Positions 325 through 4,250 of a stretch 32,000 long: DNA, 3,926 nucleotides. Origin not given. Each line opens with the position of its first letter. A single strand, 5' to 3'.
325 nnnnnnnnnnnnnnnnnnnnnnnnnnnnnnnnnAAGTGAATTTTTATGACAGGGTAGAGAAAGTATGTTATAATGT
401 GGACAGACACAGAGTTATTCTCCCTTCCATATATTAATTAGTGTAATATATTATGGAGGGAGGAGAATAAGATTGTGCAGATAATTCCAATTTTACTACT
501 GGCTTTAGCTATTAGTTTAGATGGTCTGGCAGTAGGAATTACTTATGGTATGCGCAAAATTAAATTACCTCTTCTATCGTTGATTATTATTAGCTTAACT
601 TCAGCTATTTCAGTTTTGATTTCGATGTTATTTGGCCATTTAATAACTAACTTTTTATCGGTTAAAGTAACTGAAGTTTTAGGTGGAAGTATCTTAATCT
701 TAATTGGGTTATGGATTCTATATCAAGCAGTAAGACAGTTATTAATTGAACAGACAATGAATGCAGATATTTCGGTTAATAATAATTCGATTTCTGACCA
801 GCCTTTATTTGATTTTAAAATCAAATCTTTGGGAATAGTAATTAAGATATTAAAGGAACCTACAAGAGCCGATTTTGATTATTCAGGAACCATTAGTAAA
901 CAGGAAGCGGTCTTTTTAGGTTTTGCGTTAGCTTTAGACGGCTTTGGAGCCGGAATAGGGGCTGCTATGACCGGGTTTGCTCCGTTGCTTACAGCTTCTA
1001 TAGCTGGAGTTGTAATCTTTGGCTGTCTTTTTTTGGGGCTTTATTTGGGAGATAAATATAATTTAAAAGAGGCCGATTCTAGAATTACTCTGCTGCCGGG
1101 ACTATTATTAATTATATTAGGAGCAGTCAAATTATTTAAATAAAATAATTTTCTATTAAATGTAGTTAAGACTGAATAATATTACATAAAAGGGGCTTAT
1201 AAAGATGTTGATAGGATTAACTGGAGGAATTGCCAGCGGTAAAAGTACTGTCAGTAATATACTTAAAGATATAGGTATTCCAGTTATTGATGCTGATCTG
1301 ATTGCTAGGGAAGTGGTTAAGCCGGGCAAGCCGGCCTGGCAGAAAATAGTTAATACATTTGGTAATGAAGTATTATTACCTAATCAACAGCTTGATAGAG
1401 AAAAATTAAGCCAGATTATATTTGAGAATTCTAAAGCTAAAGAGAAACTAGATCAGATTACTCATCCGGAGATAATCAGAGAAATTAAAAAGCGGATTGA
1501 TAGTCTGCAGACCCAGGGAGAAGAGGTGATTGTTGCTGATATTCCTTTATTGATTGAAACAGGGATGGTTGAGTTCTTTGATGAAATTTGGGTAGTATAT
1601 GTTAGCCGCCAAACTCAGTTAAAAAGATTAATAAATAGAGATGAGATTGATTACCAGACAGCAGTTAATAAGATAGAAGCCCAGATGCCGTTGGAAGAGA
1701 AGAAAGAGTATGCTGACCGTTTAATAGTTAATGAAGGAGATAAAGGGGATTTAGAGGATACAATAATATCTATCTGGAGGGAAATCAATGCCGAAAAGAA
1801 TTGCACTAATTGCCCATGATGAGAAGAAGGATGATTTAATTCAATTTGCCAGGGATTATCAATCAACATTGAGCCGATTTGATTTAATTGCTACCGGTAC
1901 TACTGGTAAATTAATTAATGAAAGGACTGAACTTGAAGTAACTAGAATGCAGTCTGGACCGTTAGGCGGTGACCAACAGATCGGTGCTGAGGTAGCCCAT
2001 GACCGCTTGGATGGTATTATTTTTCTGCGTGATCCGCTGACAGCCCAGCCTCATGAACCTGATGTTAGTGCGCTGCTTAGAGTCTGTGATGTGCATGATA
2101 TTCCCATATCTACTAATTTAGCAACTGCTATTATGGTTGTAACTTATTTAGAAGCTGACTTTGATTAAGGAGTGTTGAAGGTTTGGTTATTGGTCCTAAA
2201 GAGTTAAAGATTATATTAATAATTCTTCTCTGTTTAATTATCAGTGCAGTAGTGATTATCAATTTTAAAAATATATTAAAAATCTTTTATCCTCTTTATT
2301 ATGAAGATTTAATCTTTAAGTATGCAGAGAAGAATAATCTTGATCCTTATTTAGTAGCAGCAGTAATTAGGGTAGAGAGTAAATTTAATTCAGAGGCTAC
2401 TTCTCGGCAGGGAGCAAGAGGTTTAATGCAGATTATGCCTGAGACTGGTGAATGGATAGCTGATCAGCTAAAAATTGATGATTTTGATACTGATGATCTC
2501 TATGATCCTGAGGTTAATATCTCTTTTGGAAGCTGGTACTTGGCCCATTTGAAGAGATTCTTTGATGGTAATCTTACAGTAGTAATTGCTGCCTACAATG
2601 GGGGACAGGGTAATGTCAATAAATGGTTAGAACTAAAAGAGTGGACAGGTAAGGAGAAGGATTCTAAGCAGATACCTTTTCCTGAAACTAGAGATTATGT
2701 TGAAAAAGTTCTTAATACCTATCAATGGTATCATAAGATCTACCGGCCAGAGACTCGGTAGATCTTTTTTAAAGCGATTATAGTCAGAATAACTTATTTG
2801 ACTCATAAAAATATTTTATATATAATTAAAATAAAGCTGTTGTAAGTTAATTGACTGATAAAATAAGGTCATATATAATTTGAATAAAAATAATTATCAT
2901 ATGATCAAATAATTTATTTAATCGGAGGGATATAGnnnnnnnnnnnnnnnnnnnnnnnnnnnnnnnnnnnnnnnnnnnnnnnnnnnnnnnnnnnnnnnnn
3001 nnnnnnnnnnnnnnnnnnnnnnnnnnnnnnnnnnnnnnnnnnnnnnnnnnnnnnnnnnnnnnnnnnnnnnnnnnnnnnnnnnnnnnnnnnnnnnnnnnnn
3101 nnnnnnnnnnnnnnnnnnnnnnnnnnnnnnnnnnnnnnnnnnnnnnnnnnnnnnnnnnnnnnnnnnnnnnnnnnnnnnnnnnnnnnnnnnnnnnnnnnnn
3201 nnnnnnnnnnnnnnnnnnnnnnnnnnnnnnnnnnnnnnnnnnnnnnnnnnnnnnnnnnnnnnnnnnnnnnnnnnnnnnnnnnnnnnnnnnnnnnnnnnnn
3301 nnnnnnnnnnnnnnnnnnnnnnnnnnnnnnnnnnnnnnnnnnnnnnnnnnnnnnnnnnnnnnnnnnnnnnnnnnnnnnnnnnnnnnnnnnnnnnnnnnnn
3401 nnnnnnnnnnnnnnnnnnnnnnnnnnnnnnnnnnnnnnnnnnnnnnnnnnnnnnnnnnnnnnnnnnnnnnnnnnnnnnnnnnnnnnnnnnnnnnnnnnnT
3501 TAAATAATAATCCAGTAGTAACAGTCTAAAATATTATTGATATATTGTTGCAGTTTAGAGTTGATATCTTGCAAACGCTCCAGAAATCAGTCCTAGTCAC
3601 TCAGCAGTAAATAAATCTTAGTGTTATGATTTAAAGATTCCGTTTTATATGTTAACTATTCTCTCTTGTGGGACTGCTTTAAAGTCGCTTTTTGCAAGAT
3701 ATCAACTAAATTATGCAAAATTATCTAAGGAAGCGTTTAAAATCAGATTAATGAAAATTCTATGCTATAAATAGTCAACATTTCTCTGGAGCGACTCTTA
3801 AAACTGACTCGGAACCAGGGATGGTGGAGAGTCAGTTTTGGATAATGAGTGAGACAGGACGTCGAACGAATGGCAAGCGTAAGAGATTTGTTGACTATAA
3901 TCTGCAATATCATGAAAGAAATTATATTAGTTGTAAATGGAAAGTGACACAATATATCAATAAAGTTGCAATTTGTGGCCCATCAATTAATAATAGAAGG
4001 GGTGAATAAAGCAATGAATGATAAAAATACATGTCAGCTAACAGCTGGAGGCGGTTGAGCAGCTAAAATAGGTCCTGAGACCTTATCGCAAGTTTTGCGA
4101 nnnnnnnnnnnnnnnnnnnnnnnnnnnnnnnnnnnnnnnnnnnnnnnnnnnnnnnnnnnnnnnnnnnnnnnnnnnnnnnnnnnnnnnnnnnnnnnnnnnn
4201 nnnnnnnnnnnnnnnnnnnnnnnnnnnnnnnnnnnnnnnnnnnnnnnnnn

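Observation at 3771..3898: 128-nt core of the repeat shows five compensatory base-pair changes between copies; candidate novel structured RNA or ssDNA fold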

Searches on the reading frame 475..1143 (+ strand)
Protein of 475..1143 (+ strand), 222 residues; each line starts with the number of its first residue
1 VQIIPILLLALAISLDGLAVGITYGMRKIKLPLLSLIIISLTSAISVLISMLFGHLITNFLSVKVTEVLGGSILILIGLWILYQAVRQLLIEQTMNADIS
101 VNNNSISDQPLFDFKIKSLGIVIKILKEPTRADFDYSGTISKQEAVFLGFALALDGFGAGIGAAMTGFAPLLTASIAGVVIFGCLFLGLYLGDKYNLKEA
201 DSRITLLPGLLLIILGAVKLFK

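Call 13: search_protein_families(library=pfam, proteins=[window:475-1143:+])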
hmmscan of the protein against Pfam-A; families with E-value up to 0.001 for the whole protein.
window:475-1143:+ (222 aa): 1 family
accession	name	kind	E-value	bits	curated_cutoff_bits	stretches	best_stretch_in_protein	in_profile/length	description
PF02659.21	Mntp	-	6e-18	65.5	24.4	2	3-82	75-152/152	Putative manganese efflux pump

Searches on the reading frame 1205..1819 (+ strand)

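Call 13: search_protein_families(library=pfam, proteins=[window:1205-1819:+])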
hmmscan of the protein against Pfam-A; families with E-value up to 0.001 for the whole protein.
window:1205-1819:+ (204 aa): 3 families
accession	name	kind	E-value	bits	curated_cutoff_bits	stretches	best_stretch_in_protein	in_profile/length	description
PF01121.26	CoaE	-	2e-60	204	27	1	1-179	1-177/180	Dephospho-CoA kinase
PF13238.12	AAA_18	-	7.8e-05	23.6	29.4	1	3-159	1-124/128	AAA domain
PF13207.12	AAA_17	-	0.00036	21.3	27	0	6-72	1-66/136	AAA domain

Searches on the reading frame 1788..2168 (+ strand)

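Call 13: search_protein_families(library=pfam, proteins=[window:1788-2168:+])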
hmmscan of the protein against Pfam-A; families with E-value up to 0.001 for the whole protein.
window:1788-2168:+ (126 aa): 1 family
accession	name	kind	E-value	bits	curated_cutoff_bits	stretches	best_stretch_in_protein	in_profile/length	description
PF02142.27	MGS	-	6.1e-15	55.6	24.1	1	17-109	2-94/94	MGS-like domain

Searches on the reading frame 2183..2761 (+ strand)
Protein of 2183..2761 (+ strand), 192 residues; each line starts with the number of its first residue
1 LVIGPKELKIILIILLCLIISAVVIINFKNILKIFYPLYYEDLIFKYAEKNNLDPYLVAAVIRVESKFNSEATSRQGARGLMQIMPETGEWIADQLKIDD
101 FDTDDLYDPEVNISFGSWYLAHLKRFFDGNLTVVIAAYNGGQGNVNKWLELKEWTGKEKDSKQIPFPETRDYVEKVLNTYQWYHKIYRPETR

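Call 13: search_protein_families(library=pfam, proteins=[window:2183-2761:+])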
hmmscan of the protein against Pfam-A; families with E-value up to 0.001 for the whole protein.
window:2183-2761:+ (192 aa): 1 family
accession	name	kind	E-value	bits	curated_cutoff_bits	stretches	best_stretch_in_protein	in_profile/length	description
PF01464.25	SLT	-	4.8e-35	120.1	21.3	1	43-159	2-115/117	Transglycosylase SLT domain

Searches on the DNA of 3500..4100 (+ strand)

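Call 6: search_rna_families(source=window, start=3500, end=4100, threshold=evalue, max_evalue=10, show_alignments=3)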
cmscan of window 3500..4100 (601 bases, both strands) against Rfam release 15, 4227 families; matches with E-value up to 10: 3.
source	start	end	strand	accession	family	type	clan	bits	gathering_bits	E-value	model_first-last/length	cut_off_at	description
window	3736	3758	-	RF01358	CRISPR-DR39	Gene; CRISPR;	-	22.8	39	0.74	1-31/31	no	CRISPR RNA direct repeat element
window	3722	3803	+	RF01566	DdR16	Gene; snRNA; snoRNA; CD-box;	-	15.6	70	8.4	1-78/78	no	Dictyostelium snoRNA DdR16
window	3611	3643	+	RF02933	ARRPOF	Gene; sRNA;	-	10.3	127.2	6.3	1-256/256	no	ARRPOF RNA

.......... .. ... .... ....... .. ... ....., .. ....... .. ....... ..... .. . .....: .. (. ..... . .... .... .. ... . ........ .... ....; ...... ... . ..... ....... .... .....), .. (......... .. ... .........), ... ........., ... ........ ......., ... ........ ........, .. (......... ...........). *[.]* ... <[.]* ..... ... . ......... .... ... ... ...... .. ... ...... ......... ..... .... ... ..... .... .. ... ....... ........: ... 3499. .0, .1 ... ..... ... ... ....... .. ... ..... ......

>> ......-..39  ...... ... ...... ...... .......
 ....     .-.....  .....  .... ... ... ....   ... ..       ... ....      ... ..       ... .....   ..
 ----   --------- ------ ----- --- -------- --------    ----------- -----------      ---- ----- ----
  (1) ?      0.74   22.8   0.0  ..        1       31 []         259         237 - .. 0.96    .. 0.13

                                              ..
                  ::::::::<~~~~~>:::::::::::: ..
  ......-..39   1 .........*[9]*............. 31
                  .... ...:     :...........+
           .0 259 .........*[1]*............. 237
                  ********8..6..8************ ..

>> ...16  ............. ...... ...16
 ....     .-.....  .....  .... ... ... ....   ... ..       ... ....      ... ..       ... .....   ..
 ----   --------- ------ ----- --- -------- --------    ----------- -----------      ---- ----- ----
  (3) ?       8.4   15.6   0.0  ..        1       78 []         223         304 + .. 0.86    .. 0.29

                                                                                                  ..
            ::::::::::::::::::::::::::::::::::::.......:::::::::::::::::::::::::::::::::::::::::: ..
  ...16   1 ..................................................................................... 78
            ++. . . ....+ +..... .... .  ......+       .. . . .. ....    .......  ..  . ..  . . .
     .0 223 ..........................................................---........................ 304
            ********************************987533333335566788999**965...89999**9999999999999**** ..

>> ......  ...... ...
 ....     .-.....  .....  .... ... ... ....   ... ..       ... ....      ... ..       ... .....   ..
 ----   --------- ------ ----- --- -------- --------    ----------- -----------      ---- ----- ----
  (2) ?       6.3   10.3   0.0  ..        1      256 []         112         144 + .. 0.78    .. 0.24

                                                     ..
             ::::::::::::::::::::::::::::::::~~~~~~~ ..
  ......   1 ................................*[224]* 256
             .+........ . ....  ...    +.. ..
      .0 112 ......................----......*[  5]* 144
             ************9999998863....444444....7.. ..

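Call 36: search_dna_similar(query=window:3526-4015:+, collection=plasmids, mode=distant, max_evalue=0.01)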
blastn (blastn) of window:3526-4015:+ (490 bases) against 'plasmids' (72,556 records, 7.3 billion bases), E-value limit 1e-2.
No match.

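Call 63: build_rna_model(alignment_id=A7, structure=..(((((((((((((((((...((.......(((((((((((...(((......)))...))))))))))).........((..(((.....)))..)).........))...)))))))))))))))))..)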
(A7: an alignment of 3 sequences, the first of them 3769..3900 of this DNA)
Model R1 built from alignment A7 (3 sequences, 132 columns); structure: as given.
model positions 132; base pairs 38; branch points 1; effective number of sequences 0.87; information 0.591 bits per position. Calibrated on 0.2 Mb of random sequence (short: E-values are rough).
structure used (alignment columns):
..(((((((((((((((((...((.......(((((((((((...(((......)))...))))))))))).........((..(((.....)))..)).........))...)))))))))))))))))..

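Call 65: search_with_rna_model(model_id=R1, source=window, filters=off, max_evalue=10, show_alignments=4)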
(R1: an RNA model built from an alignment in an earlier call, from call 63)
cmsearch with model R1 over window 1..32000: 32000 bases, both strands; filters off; matches with E-value up to 10: 51.
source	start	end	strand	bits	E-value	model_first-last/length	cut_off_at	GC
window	3769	3900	+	159.3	9.6e-40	1-132/132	no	0.43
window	27545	27676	-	156.1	6.7e-39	1-132/132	no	0.48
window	27545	27676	+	22.2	0.00092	1-132/132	no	0.48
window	3769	3900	-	19.6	0.0045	1-132/132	no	0.43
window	6179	6221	-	15.7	0.049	1-132/132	no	0.23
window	6084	6121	+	15.2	0.066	1-132/132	no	0.39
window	31321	31379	+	14.3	0.11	1-132/132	no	0.32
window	25721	25829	-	13.9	0.14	1-132/132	no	0.34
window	10617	10650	-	13.3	0.2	1-132/132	no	0.32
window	3559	3707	-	12.9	0.26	5-128/132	no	0.34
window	21900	21952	-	12.9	0.27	1-132/132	no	0.32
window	10619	10648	+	11.5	0.6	1-132/132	no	0.33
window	4756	4800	-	10.6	1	1-132/132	no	0.38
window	28047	28082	+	10.6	1.1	1-132/132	no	0.25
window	2733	2768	-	10.6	1.1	1-132/132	no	0.44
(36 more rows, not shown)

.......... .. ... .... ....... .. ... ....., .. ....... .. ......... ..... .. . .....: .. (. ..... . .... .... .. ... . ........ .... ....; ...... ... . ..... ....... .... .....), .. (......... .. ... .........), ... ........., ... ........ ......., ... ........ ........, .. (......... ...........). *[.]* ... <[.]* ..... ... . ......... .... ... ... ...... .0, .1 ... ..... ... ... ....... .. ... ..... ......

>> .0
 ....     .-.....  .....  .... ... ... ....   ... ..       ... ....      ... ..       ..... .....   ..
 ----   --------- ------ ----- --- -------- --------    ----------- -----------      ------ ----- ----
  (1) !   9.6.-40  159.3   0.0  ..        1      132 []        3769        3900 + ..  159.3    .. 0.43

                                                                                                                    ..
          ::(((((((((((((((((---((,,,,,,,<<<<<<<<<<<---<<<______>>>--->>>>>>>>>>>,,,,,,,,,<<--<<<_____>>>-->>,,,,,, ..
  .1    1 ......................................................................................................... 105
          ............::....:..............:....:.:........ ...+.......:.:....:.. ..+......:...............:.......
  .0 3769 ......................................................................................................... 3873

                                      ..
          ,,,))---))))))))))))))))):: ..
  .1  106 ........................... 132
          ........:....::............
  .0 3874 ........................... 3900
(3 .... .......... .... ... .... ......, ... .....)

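Call 66: search_with_rna_model(model_id=R1, sources=[L001, L002, L003, L004, L005, L006, L007, L008, L009, L010, L089, L090, L091, L092, L093, L094], max_evalue=1, show_alignments=3)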
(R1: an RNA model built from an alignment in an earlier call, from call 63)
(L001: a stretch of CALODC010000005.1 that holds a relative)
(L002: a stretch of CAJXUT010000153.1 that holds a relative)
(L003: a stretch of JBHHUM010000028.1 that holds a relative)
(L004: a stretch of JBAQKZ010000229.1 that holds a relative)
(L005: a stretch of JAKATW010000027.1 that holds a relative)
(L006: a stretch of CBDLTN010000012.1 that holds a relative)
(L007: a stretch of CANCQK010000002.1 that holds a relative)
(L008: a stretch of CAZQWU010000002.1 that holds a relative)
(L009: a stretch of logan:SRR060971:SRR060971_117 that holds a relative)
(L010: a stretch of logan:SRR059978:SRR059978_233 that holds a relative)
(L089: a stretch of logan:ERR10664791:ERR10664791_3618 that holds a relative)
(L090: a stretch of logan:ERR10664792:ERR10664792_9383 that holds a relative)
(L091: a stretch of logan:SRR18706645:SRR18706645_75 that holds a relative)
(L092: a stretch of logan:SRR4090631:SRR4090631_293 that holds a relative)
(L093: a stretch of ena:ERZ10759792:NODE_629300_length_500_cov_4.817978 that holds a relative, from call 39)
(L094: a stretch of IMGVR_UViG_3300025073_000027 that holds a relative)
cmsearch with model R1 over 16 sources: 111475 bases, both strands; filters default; matches with E-value up to 1: 3.
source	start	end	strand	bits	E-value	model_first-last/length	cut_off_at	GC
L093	205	336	-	160.2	2e-39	1-132/132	no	0.43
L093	397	500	+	83.3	3.1e-19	1-105/132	3'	0.54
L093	205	336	+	20.9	0.0074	1-132/132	no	0.43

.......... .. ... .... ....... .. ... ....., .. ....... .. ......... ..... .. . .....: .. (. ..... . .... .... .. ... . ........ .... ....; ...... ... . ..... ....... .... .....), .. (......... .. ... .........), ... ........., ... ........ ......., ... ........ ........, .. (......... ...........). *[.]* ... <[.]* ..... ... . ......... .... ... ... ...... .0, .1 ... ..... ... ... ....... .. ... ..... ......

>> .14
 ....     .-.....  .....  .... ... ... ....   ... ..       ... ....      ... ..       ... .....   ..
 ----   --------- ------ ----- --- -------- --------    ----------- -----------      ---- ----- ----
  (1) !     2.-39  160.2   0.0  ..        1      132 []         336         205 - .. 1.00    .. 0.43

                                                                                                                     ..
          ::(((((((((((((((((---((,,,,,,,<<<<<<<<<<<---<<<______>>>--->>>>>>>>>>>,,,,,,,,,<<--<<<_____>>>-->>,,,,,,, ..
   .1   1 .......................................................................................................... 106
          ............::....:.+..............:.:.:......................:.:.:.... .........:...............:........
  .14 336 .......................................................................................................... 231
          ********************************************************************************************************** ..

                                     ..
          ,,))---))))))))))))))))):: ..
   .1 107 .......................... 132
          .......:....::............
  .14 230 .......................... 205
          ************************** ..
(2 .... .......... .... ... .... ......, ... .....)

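Call 91: search_with_rna_model(model_id=R1, sources=[L096, L095], max_evalue=1)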
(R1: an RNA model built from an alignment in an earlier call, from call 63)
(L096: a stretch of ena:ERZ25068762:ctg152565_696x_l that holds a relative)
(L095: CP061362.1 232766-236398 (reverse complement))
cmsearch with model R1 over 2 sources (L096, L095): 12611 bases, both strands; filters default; matches with E-value up to 1: 0.
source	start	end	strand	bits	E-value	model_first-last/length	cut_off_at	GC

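Call 93: search_with_rna_model(model_id=R1, sources=[window, L093], max_evalue=1e-10, make_alignment=true)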
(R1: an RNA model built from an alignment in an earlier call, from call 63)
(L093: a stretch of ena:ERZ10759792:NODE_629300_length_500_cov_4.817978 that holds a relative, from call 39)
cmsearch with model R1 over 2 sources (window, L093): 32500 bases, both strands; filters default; matches with E-value up to 1e-10: 4.
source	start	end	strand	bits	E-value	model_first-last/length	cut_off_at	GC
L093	205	336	-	160.2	5.9e-40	1-132/132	no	0.43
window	3769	3900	+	159.3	9.7e-40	1-132/132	no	0.43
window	27545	27676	-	156.1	6.7e-39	1-132/132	no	0.48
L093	397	500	+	83.3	8.9e-20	1-105/132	3'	0.54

Alignment A8: 4 matches aligned to the model, 132 columns, each read 5' to 3' on its own strand. Consensus structure (alignment columns), stored with it:
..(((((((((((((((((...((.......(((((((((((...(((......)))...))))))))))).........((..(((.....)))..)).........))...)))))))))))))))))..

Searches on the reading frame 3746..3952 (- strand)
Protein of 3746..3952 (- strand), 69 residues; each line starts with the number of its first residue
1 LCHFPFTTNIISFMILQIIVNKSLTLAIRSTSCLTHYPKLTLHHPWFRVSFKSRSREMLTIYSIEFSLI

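Call 38: find_homologous_proteins(query=window:3746-3952:-, max_evalue=10)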
Query seq(69 aa) (69 aa): 1 proteins with E <= 10 among 1 candidates.
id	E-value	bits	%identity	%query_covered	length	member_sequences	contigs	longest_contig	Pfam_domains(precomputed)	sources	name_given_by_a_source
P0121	4.3e-22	95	77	88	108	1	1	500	-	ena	-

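Call 39: find_encoding_contigs(protein=P0121, flank=10000, max_places=10)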
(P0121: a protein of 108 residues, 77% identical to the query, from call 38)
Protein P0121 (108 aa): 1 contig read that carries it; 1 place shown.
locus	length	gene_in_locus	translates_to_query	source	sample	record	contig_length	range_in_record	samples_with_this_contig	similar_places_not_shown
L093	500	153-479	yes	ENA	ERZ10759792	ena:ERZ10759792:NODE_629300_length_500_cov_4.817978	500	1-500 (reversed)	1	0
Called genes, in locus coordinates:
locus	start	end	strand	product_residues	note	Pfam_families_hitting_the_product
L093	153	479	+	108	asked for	-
